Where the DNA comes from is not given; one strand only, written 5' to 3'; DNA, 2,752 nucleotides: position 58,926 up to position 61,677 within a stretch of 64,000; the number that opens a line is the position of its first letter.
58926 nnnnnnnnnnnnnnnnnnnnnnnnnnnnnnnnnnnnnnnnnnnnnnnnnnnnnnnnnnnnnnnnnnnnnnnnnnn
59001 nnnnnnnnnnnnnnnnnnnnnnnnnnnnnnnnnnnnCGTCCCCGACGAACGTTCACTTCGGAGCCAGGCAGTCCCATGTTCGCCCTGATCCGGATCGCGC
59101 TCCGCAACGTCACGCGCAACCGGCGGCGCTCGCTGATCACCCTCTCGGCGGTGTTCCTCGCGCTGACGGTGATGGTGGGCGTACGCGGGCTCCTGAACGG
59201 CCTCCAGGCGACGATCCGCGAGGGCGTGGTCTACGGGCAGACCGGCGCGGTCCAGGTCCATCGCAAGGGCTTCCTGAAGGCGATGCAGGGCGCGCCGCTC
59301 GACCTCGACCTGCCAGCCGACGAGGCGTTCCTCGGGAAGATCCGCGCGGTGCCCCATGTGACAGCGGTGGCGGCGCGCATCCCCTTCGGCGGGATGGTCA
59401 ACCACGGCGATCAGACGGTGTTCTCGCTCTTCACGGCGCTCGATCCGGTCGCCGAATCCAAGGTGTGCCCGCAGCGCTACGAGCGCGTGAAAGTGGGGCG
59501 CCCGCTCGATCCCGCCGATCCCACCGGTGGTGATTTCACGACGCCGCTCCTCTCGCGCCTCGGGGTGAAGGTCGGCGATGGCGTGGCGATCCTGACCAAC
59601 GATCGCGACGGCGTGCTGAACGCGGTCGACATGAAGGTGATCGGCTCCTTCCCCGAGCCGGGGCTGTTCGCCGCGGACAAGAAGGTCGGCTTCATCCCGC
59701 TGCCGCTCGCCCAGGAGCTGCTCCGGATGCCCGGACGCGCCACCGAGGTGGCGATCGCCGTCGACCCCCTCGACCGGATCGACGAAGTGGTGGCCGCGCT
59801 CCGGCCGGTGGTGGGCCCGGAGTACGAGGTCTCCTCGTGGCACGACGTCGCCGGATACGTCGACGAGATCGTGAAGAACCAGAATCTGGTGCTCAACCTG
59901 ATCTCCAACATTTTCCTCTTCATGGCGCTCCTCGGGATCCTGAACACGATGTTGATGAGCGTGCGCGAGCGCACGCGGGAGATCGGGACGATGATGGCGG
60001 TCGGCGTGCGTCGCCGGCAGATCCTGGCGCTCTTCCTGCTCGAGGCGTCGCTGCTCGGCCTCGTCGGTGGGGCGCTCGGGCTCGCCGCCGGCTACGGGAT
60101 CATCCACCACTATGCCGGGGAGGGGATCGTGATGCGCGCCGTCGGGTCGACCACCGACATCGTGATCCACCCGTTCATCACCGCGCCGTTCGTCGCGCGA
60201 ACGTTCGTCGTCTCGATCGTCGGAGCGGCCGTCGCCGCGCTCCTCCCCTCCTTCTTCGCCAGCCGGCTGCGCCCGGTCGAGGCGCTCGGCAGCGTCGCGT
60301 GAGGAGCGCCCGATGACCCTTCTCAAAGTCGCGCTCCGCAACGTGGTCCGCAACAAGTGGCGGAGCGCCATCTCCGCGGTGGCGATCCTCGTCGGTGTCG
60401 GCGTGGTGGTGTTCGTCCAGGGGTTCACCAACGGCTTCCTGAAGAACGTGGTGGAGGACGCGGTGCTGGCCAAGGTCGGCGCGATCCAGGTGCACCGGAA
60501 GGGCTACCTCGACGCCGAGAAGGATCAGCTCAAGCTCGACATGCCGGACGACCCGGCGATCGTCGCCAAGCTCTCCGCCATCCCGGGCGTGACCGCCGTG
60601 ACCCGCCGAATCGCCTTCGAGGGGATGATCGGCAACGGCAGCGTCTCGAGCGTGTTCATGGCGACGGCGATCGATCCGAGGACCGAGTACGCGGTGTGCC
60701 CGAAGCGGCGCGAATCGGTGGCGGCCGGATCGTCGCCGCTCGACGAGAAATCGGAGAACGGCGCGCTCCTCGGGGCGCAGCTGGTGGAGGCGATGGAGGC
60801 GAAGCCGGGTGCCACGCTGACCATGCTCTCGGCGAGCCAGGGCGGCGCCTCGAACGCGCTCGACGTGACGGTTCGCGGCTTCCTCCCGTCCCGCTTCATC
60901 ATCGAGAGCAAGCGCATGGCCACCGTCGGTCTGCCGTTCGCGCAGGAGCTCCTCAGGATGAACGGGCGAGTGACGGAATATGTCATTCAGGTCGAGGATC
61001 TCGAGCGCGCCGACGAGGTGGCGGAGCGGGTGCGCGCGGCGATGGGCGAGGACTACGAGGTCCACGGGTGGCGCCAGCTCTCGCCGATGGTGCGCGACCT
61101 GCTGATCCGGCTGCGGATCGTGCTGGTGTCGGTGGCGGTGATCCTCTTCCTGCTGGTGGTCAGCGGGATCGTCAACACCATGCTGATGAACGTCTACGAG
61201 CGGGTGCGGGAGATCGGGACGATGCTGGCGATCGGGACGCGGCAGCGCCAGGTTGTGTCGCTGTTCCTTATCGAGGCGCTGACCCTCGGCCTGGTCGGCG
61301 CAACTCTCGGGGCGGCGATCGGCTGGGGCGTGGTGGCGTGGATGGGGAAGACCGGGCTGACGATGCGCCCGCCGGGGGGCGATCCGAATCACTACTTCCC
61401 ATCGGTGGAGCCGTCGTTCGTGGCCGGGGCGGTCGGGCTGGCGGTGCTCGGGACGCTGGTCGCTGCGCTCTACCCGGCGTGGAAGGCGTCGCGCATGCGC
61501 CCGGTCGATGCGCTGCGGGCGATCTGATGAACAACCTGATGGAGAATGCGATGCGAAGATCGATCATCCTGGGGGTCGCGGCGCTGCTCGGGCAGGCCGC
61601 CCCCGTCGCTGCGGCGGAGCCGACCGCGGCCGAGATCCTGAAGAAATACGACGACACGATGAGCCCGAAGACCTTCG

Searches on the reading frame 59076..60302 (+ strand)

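Call 11: search_protein_families(library=pfam, proteins=[window:59076-60302:+])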
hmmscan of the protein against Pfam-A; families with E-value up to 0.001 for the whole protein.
window:59076-60302:+ (408 aa): 2 families
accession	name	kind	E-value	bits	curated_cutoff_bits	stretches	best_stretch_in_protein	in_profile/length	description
PF02687.27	FtsX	-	2.8e-17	63.3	25.5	1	275-397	2-113/120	FtsX-like permease C-terminal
PF12704.14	MacB_PCD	-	3.5e-09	37.7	27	1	19-244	1-206/207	MacB-like periplasmic core domain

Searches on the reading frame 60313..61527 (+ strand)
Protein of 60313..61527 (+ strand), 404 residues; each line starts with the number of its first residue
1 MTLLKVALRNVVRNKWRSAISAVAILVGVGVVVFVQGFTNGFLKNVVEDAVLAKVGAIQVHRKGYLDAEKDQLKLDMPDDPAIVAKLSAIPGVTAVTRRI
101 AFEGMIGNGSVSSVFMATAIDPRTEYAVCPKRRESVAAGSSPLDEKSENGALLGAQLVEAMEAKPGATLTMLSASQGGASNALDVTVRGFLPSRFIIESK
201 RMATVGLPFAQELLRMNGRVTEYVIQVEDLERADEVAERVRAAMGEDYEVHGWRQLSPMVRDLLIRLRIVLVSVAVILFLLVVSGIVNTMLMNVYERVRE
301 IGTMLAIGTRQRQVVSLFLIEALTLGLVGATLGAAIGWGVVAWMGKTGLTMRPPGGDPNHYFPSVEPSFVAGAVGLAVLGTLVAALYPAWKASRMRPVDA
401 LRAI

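Call 11: search_protein_families(library=pfam, proteins=[window:60313-61527:+])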
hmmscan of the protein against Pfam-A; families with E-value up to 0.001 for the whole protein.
window:60313-61527:+ (404 aa): 2 families
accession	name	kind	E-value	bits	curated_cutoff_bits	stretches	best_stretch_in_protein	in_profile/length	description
PF02687.27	FtsX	-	2.4e-20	73.2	25.5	1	273-396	2-119/120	FtsX-like permease C-terminal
PF12704.14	MacB_PCD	-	1e-11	46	27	1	18-242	1-206/207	MacB-like periplasmic core domain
